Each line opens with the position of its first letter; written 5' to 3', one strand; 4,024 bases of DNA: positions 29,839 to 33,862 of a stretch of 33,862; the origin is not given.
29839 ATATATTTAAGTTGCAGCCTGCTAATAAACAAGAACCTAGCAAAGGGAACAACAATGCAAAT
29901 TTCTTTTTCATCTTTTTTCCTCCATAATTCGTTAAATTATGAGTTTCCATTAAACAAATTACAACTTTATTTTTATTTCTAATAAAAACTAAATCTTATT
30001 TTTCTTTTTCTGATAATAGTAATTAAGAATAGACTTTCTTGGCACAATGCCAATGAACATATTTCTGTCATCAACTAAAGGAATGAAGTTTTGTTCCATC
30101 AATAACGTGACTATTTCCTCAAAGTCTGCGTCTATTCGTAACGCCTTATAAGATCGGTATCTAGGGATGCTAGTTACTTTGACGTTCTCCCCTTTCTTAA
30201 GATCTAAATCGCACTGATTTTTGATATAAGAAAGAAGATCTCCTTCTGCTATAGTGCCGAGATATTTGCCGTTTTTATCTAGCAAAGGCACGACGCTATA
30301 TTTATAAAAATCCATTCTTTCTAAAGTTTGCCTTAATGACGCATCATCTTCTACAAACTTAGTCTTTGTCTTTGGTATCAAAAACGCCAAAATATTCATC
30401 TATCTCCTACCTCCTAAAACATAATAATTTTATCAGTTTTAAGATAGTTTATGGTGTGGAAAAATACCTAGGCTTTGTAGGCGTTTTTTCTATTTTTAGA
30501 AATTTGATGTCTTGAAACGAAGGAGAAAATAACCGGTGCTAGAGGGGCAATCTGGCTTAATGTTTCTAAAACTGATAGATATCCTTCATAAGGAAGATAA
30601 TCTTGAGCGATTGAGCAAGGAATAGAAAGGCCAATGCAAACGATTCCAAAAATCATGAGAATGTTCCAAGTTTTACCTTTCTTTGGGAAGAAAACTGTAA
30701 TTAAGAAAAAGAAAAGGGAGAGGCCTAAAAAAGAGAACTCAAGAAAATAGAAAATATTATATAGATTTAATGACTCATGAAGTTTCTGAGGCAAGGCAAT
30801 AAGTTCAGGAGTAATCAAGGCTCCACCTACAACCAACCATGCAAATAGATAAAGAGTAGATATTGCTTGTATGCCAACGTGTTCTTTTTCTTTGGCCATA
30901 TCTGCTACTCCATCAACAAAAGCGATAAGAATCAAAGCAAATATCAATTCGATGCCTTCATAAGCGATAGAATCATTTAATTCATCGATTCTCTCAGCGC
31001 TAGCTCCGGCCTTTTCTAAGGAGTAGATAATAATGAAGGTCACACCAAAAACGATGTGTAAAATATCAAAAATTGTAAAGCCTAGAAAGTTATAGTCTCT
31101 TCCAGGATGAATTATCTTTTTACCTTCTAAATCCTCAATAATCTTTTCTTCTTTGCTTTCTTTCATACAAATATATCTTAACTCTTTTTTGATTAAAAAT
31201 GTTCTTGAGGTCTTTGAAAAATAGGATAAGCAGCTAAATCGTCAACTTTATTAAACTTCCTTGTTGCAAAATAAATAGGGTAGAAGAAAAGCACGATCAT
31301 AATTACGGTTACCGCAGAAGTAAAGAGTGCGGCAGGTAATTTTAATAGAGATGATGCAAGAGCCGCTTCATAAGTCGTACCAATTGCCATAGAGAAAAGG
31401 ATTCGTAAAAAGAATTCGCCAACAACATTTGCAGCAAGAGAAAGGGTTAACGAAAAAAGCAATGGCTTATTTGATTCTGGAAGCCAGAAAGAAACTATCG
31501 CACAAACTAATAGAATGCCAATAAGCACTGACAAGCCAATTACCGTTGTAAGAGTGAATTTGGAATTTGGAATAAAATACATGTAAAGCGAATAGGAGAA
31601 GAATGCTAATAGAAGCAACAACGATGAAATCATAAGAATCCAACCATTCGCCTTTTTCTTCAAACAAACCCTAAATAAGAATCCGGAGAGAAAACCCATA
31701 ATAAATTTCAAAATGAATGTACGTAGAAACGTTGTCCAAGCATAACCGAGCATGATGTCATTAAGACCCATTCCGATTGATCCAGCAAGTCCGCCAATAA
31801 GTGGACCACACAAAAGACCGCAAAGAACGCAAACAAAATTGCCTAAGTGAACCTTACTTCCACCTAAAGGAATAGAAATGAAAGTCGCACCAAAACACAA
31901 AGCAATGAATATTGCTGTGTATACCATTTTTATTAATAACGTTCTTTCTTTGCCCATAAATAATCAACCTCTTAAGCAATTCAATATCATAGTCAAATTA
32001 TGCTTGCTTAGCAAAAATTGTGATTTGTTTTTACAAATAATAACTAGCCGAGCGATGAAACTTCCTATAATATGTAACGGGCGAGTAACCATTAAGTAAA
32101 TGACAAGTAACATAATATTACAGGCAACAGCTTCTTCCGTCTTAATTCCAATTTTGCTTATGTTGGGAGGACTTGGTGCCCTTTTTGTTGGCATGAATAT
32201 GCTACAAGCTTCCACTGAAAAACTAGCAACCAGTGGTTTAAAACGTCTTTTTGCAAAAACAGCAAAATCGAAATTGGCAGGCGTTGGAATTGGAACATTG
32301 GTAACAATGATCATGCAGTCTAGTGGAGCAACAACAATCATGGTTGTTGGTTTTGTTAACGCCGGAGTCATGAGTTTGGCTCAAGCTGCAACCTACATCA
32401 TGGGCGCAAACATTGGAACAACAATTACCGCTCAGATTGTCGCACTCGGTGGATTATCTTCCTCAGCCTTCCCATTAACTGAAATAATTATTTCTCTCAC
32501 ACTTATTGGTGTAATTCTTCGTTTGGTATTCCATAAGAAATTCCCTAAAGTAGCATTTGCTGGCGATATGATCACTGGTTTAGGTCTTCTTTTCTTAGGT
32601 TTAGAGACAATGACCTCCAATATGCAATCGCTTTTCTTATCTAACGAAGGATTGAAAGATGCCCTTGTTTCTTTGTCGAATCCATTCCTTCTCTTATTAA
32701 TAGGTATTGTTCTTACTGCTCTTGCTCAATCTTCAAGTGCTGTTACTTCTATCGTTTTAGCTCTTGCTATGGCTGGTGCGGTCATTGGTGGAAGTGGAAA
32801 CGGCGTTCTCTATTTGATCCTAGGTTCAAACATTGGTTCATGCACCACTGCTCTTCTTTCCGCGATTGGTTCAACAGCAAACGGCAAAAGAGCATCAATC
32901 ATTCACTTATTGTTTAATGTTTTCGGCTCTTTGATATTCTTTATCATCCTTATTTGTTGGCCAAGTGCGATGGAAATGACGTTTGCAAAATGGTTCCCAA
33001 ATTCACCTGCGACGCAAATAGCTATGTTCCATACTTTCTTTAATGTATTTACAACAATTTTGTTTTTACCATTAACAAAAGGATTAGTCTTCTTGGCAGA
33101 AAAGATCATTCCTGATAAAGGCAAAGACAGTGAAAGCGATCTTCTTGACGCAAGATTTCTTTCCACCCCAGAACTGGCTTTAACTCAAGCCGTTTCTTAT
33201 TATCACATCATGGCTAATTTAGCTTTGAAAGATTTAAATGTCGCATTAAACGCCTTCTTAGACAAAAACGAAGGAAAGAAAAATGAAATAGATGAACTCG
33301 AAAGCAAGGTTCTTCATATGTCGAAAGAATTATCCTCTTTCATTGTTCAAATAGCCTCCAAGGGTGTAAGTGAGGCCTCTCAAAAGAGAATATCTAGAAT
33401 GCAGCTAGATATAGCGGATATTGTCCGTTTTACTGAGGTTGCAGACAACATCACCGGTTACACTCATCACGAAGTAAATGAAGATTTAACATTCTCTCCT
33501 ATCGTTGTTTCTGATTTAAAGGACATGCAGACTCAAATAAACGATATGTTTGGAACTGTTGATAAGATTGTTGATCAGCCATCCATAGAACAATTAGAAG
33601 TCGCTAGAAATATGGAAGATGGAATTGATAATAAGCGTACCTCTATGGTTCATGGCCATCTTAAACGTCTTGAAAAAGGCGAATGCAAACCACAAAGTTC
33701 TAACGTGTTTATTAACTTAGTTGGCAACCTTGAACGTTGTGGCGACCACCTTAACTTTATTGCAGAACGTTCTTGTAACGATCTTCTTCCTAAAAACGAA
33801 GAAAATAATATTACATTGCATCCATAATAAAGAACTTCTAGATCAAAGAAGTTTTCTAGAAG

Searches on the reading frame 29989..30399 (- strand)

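Call 16: search_protein_families(library=pfam, proteins=[window:29989-30399:-])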
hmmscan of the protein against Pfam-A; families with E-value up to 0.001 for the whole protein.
window:29989-30399:- (136 aa): 1 family
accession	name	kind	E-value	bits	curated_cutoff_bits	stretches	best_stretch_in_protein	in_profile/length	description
PF00571.33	CBS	-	5.1e-14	52.8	24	2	10-60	6-56/57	CBS domain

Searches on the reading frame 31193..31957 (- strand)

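Call 16: search_protein_families(library=pfam, proteins=[window:31193-31957:-])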
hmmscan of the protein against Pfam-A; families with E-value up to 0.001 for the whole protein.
window:31193-31957:- (254 aa): 2 families
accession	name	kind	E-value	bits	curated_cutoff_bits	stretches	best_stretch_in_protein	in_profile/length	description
PF07155.17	ECF-ribofla_trS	-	7.8e-18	65.5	26.7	1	10-129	6-129/172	ECF-type riboflavin transporter, S component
PF12822.12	ECF_trnsprt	-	2.3e-06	28.2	30.7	1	10-151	2-153/169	ECF transporter, substrate-specific component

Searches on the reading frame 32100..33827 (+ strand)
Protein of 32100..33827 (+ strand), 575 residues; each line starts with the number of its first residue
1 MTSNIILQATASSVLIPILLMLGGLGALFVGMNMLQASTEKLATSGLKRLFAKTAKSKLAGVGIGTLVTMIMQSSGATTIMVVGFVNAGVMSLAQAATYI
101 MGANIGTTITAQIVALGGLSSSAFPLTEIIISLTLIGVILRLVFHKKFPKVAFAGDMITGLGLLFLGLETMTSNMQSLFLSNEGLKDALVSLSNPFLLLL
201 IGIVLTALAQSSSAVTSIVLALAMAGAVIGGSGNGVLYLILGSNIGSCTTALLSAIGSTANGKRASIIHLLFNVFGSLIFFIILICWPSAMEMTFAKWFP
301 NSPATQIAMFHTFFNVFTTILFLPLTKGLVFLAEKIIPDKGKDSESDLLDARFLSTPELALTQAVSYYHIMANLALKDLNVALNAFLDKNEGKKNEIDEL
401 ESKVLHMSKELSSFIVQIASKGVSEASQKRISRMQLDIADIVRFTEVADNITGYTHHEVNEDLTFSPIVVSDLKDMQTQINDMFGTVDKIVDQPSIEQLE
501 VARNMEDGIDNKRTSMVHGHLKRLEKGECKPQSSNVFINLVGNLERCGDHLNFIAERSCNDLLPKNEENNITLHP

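Call 61: search_protein_families(library=pfam, proteins=[window:32100-33827:+], max_evalue=0.001)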
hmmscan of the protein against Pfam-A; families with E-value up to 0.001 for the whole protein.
window:32100-33827:+ (575 aa): 2 families
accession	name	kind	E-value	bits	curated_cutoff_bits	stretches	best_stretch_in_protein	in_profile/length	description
PF02690.20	Na_Pi_cotrans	-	1.7e-44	151.6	29.1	2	28-172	2-136/137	Na+/Pi-cotransporter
PF01895.24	PhoU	-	3.3e-11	43.8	23.5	1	474-557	2-88/89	PhoU domain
